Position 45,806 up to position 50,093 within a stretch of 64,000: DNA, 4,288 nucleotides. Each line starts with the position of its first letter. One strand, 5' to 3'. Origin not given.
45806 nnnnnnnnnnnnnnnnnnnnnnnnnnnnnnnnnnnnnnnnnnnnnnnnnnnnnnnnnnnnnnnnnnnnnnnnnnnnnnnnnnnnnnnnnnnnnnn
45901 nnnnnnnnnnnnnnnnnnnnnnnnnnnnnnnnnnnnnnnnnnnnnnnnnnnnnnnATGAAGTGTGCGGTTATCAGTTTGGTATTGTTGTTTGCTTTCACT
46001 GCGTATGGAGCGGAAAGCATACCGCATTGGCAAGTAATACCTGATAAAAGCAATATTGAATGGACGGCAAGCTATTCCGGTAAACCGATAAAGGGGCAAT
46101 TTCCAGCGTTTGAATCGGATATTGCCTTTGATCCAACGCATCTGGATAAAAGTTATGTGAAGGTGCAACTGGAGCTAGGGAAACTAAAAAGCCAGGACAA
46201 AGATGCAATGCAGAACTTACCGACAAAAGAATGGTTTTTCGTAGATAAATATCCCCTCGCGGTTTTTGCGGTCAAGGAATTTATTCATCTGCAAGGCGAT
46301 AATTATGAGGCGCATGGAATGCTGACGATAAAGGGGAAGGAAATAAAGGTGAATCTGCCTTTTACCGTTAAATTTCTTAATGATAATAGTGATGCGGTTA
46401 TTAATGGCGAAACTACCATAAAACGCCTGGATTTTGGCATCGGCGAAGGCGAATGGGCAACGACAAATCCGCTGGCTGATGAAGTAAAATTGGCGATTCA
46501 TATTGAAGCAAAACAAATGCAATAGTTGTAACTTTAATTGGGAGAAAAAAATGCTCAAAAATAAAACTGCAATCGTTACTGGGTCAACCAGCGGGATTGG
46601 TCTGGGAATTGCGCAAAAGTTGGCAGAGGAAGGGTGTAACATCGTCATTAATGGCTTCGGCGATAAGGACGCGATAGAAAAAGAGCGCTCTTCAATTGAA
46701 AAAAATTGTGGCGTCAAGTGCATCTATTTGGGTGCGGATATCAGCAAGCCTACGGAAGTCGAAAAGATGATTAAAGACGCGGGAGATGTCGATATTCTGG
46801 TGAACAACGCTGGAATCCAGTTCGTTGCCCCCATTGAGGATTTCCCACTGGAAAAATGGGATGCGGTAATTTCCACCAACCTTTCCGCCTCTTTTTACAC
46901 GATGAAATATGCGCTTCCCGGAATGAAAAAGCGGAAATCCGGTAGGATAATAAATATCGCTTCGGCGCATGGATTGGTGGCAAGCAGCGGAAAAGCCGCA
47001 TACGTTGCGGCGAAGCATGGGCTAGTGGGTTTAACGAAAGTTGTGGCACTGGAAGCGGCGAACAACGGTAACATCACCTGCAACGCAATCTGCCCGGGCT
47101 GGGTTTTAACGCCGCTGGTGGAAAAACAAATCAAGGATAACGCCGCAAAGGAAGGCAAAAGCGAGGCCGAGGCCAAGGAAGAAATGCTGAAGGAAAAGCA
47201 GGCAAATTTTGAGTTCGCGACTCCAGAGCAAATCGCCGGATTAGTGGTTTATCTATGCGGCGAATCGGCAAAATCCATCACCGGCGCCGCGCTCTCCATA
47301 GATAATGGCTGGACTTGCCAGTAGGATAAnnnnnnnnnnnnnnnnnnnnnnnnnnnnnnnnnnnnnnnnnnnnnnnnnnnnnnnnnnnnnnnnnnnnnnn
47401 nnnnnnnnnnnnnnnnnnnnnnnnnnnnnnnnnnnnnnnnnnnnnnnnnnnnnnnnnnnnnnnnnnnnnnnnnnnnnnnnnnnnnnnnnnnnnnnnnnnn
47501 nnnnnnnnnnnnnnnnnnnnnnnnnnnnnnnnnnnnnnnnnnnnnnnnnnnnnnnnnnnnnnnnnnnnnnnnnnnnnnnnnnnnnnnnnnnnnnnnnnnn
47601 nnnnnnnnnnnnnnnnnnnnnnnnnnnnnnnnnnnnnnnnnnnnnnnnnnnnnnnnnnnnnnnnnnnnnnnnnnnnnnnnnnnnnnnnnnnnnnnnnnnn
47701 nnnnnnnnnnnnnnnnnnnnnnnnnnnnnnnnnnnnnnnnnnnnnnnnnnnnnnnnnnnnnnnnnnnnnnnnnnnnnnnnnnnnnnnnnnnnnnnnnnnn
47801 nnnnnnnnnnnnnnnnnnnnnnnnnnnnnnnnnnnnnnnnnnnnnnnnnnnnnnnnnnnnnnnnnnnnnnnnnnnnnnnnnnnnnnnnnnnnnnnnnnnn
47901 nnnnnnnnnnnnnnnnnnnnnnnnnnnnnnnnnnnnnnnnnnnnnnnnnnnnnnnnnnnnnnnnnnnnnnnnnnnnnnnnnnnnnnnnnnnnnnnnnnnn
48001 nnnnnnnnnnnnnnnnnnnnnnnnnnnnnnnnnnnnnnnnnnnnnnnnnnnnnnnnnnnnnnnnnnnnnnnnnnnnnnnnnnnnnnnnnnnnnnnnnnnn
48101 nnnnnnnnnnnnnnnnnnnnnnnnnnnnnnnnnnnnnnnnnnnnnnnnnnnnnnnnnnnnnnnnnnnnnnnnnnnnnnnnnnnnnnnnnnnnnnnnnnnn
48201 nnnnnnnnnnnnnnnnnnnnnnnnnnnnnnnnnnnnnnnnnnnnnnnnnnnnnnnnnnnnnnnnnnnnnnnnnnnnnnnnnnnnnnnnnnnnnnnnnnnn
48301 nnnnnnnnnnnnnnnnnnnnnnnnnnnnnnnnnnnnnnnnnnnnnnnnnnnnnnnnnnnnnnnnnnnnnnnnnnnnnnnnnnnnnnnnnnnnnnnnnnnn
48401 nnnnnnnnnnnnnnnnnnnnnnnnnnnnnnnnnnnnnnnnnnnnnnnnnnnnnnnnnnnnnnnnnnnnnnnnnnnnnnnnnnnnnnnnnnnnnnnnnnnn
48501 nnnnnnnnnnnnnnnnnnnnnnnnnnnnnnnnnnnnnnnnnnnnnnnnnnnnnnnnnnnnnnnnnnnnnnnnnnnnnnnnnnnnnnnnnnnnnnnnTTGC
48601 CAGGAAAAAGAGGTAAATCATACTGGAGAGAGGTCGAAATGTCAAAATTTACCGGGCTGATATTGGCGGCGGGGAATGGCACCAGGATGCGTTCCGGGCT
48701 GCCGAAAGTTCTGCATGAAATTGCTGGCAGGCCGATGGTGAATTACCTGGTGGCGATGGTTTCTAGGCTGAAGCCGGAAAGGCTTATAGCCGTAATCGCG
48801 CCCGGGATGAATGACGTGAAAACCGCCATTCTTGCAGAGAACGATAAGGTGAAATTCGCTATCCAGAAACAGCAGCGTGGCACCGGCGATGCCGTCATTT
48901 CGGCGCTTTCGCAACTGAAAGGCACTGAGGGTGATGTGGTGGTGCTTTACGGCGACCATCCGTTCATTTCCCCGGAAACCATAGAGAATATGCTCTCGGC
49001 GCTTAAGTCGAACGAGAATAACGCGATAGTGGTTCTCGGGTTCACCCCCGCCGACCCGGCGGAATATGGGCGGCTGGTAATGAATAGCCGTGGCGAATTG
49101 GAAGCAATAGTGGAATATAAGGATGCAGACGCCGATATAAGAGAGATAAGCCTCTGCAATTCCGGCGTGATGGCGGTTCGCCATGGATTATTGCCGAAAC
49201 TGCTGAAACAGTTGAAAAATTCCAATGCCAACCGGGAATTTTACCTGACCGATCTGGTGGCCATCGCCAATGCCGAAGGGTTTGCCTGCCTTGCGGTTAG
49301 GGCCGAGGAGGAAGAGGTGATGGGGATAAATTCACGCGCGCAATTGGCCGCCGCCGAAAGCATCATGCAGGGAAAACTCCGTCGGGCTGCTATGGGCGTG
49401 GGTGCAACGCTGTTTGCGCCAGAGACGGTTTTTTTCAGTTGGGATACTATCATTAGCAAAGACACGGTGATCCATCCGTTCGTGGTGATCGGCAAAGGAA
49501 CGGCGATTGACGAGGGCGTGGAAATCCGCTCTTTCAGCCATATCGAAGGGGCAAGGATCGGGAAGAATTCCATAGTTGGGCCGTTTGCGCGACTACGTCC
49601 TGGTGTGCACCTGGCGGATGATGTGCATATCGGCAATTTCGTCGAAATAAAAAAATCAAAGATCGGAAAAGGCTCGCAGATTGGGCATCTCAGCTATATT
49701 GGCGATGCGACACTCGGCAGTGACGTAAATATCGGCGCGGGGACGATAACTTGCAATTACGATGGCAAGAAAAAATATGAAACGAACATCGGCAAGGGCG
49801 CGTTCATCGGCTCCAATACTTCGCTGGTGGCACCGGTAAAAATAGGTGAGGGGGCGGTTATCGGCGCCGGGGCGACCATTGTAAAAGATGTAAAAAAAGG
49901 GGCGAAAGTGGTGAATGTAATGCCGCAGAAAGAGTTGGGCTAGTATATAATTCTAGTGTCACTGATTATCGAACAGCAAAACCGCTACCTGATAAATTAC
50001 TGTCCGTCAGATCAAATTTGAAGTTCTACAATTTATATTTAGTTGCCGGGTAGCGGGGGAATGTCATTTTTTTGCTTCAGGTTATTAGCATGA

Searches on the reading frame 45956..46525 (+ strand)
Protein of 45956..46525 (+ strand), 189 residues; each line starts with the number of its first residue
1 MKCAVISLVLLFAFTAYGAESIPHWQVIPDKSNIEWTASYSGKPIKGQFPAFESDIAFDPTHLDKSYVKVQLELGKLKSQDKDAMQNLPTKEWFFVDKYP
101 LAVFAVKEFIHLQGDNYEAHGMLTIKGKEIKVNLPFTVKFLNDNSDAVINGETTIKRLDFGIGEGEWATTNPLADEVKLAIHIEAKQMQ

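Call 71: search_protein_families(library=pfam, proteins=[window:45956-46525:+], max_evalue=0.001)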
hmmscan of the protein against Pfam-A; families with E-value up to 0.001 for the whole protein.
window:45956-46525:+ (189 aa): 1 family
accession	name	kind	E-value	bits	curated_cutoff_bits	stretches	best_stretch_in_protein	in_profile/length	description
PF04264.18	YceI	-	3.4e-26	92.9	23.7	1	25-185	1-150/150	YceI-like domain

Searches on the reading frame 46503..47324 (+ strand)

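Call 71: search_protein_families(library=pfam, proteins=[window:46503-47324:+], max_evalue=0.001)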
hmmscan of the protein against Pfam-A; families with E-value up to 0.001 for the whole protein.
window:46503-47324:+ (273 aa): 4 families
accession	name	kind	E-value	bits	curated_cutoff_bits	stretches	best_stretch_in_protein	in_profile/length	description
PF00106.31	adh_short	-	1.6e-51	175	26.6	1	21-212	1-193/195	short chain dehydrogenase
PF13561.12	adh_short_C2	-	4.1e-50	171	27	1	29-271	5-236/236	Enoyl-(Acyl carrier protein) reductase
PF08659.16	KR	-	1.1e-10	42.2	22.6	1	22-173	2-155/180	KR domain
PF23441.1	SDR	-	9e-06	25.7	27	1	18-269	5-254/258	SDR-like rossmann domain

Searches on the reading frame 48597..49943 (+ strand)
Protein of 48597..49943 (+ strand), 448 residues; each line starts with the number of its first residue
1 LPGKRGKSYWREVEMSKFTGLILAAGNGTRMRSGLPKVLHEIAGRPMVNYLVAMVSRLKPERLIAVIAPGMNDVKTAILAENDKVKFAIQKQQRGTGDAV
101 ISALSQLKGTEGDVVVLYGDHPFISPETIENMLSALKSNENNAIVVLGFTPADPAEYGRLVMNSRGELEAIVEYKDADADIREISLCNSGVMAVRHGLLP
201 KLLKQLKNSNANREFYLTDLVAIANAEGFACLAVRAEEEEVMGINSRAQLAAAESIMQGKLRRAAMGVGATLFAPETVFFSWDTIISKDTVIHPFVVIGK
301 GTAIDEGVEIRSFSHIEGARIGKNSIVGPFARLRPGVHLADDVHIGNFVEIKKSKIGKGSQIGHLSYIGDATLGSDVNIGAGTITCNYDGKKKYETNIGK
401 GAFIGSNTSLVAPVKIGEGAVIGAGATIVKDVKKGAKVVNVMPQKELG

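Call 72: search_protein_families(library=pfam, proteins=[window:48597-49943:+], max_evalue=0.001)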
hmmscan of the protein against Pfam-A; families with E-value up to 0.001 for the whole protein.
window:48597-49943:+ (448 aa): 8 families
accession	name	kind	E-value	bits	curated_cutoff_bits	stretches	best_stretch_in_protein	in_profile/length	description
PF00132.30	Hexapep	-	2.4e-31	106.6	27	4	396-428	2-34/36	Bacterial transferase hexapeptide (six repeats)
PF12804.13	NTP_transf_3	-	1.2e-20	74.7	27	1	20-146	1-121/160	MobA-like NTP transferase domain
PF00483.29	NTP_transferase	-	6.5e-12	46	21.2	1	20-212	2-198/245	Nucleotidyl transferase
PF01128.25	IspD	-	7.2e-12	46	27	1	21-148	4-129/221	2-C-methyl-D-erythritol 4-phosphate cytidylyltransferase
PF25084.1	LbH_EIF2B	-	1.6e-11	44.6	54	1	282-382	8-102/105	EIF2B subunit epsilon LbH domain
PF14602.12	Hexapep_2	-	7.6e-11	42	27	1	398-428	4-32/34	Hexapeptide repeat of succinyl-transferase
PF02348.25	CTP_transf_3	-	1.7e-06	28.4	22.6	1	37-143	16-121/217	Cytidylyltransferase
PF25087.1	GMPPB_C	-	7.3e-06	26.1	39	0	318-359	10-51/110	GMPPB C-terminal domain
